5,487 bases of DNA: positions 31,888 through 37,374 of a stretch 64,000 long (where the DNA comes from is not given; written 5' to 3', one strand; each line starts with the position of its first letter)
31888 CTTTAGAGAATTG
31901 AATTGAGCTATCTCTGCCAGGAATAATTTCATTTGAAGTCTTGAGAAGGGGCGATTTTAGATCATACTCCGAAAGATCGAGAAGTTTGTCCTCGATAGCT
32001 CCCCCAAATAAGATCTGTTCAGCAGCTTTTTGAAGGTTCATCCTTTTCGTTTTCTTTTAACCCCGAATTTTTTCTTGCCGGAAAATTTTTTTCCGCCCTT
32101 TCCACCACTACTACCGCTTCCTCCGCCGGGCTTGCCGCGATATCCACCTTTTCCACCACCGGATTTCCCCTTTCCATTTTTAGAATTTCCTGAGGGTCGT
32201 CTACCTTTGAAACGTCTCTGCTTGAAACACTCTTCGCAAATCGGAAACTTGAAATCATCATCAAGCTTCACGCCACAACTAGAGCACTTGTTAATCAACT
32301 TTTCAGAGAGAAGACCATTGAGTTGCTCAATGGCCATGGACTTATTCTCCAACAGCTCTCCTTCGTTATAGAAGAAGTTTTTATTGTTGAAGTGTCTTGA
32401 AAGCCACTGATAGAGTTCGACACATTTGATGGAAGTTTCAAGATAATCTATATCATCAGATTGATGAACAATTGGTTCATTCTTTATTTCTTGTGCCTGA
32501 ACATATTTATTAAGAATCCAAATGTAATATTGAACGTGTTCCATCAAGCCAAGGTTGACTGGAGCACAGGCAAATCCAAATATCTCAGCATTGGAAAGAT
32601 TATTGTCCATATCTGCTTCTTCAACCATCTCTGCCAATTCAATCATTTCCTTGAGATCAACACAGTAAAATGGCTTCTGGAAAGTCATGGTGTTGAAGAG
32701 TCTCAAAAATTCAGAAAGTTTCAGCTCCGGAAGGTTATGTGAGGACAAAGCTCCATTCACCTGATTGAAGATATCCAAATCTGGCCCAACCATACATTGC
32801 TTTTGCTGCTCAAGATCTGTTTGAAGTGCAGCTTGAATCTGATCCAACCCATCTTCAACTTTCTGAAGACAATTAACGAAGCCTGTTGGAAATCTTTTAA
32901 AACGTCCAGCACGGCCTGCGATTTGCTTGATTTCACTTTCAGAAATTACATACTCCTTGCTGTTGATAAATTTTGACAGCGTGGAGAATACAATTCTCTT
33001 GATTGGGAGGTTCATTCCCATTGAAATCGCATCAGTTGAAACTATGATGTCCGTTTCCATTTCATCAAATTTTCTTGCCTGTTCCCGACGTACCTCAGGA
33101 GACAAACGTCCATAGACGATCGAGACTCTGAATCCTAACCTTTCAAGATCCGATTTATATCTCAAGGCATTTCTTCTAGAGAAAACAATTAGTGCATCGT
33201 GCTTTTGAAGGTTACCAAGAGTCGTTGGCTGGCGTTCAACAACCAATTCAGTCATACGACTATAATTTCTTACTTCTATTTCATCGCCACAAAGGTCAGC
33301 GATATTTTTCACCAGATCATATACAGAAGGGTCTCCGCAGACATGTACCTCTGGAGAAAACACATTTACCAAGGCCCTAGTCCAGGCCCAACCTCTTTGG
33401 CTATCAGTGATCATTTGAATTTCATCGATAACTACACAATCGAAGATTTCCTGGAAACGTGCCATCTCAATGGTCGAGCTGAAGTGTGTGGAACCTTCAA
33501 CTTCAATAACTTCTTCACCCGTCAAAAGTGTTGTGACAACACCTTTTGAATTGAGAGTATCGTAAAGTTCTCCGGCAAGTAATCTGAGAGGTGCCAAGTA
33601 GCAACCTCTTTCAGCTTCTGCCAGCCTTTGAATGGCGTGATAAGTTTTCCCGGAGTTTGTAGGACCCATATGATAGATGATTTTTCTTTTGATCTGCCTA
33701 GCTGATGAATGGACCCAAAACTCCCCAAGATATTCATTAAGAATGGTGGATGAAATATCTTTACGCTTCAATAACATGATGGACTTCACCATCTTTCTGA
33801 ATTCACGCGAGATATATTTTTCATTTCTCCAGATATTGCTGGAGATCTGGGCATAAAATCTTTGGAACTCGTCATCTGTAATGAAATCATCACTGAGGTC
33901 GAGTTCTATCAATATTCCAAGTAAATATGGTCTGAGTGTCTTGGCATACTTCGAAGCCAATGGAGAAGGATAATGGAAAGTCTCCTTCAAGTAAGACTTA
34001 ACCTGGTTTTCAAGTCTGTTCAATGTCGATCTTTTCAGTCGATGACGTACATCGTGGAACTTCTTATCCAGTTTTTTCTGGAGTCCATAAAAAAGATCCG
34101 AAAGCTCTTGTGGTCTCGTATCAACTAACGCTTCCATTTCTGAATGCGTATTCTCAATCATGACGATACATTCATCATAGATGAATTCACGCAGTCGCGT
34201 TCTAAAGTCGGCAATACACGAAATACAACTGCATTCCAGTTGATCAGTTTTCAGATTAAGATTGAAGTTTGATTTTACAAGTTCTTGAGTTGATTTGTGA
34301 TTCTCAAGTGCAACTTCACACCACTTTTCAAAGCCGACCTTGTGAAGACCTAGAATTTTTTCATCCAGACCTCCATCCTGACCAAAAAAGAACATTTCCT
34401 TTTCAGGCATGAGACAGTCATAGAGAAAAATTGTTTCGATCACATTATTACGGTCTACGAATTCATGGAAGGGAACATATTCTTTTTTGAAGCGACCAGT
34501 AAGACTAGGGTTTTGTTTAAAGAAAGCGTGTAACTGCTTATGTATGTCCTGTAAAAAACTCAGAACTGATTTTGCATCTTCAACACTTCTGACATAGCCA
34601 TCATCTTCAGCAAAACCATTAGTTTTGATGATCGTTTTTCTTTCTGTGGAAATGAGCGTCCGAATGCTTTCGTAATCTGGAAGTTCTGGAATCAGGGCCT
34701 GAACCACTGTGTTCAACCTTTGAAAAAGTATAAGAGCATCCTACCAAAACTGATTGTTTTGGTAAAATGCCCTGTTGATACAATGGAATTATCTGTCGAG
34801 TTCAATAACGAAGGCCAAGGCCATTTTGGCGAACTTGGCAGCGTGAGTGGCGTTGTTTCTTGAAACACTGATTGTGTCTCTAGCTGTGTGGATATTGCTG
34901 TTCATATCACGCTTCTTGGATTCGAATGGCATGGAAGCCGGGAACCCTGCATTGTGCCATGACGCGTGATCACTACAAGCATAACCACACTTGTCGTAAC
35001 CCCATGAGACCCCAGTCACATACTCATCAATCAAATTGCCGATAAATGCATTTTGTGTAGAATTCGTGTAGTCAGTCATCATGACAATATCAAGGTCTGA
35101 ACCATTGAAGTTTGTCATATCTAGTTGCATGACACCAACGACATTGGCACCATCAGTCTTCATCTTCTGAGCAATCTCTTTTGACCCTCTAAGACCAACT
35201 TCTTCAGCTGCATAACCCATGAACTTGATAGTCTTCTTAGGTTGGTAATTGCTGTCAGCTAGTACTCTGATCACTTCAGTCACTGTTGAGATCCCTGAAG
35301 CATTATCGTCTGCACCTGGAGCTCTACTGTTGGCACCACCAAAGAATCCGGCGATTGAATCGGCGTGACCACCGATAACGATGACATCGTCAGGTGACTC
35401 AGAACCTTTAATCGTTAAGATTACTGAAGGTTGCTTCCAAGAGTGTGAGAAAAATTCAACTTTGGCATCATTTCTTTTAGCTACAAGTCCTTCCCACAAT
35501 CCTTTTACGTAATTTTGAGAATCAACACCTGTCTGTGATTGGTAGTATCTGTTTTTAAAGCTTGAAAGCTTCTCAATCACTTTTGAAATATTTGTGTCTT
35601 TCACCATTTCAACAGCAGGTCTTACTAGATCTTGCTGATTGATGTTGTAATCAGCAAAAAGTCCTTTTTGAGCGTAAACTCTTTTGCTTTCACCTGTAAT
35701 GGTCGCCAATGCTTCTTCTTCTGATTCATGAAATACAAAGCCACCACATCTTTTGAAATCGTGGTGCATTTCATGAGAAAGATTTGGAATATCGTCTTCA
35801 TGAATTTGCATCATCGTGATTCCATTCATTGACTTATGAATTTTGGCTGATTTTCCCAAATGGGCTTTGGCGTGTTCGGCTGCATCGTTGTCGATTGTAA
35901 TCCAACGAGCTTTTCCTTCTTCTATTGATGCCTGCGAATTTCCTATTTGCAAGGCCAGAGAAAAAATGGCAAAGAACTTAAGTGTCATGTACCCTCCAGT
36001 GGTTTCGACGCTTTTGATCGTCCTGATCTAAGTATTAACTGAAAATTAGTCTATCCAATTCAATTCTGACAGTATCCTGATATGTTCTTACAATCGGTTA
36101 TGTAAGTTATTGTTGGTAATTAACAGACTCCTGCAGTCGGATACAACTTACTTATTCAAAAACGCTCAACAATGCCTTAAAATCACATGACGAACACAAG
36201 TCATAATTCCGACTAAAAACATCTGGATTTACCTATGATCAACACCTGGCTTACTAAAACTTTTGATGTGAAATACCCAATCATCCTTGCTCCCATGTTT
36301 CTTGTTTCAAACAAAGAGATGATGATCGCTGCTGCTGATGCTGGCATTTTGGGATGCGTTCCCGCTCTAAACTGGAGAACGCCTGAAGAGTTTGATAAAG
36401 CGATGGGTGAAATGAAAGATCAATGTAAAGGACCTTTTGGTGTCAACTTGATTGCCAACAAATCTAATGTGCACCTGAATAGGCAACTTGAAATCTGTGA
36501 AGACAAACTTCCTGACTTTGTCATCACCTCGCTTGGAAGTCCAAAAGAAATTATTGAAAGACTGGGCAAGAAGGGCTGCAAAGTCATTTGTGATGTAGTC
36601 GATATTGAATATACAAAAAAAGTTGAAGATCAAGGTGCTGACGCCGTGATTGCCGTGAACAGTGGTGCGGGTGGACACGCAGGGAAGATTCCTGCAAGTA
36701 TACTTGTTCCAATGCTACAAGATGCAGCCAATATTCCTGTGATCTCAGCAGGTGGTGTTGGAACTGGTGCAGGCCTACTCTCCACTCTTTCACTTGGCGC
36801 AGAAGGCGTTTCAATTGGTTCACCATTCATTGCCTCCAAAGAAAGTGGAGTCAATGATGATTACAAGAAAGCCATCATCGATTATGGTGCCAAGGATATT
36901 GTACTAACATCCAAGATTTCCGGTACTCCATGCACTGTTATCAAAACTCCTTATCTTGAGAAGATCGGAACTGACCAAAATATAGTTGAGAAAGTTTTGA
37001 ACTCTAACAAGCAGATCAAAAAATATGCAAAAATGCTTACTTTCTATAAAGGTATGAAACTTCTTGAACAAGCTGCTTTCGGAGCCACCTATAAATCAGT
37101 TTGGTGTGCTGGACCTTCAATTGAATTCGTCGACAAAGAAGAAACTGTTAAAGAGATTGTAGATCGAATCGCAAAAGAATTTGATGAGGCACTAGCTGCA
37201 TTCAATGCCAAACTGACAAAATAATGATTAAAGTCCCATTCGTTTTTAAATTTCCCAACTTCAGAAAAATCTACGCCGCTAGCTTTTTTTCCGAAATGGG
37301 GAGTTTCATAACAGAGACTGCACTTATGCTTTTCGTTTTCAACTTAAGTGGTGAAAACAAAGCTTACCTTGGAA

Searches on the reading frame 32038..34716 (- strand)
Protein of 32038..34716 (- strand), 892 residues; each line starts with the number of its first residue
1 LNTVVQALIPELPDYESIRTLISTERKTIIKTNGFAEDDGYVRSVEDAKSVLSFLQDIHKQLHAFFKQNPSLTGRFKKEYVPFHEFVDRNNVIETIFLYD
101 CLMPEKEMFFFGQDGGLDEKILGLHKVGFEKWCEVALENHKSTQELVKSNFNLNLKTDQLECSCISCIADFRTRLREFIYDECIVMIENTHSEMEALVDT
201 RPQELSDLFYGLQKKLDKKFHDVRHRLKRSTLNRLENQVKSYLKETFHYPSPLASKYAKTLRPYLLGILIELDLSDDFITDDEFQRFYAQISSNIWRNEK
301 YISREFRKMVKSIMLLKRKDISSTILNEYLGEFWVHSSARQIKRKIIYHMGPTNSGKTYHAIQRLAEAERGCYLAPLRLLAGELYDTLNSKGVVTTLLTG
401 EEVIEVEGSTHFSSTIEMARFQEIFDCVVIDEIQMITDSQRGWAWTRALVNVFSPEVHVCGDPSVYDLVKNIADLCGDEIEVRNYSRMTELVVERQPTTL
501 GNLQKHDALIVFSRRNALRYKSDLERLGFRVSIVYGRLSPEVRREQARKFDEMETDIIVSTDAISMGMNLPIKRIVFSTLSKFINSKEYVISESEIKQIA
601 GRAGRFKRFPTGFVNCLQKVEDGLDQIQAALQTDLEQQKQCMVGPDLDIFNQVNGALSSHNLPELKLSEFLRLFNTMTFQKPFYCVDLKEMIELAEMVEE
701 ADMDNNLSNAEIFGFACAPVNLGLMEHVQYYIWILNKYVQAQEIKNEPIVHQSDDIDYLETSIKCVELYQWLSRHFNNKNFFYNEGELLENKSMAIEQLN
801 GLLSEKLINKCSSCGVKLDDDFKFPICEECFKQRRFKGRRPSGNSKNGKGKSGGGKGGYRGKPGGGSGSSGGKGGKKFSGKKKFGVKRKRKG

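Call 72: search_protein_families(library=pfam, proteins=[window:32038-34716:-], max_evalue=0.001)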
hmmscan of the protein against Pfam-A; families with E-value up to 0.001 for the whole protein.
window:32038-34716:- (892 aa): 3 families
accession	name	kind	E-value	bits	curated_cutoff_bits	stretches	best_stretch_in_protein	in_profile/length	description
PF22527.2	DEXQc_Suv3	-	1.3e-61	207.1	27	1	336-485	5-154/154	DEXQ-box helicase domain of Suv3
PF00271.37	Helicase_C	-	1.9e-13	51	23.5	1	503-606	13-109/110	Helicase conserved C-terminal domain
PF00270.35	DEAD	-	0.00058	20.1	26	0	348-449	18-142/167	DEAD/DEAH box helicase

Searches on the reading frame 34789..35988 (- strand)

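Call 72: search_protein_families(library=pfam, proteins=[window:34789-35988:-], max_evalue=0.001)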
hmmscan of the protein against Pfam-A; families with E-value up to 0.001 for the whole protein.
window:34789-35988:- (399 aa): 3 families
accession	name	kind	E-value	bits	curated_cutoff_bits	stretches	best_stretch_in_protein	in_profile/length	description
PF04389.22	Peptidase_M28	-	1.5e-38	132.9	21.3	1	189-385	2-186/193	Peptidase family M28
PF01546.33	Peptidase_M20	-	6.4e-08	33.2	24.6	1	223-284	30-90/206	Peptidase family M20/M25/M40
PF05343.19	Peptidase_M42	-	8.7e-06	25.4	23.2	1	228-289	134-193/292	M42 glutamyl aminopeptidase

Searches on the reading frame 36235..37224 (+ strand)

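Call 72: search_protein_families(library=pfam, proteins=[window:36235-37224:+], max_evalue=0.001)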
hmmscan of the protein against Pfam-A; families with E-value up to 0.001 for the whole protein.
window:36235-37224:+ (329 aa): 5 families
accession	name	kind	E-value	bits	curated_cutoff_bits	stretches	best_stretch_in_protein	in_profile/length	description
PF03060.21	NMO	-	7.1e-45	154.3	28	2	83-314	104-330/331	Nitronate monooxygenase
PF00478.31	IMPDH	-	9.5e-08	31.8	25.6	1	2-197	23-238/345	IMP dehydrogenase / GMP reductase domain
PF05690.20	ThiG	-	7.7e-07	29.1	23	1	107-198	116-207/247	Thiazole biosynthesis protein ThiG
PF01070.24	FMN_dh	-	4.2e-06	26.5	24.9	1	121-201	226-308/350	FMN-dependent dehydrogenase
PF00977.27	His_biosynth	-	0.00039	20.4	23.6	1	118-198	143-222/228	Histidine biosynthesis protein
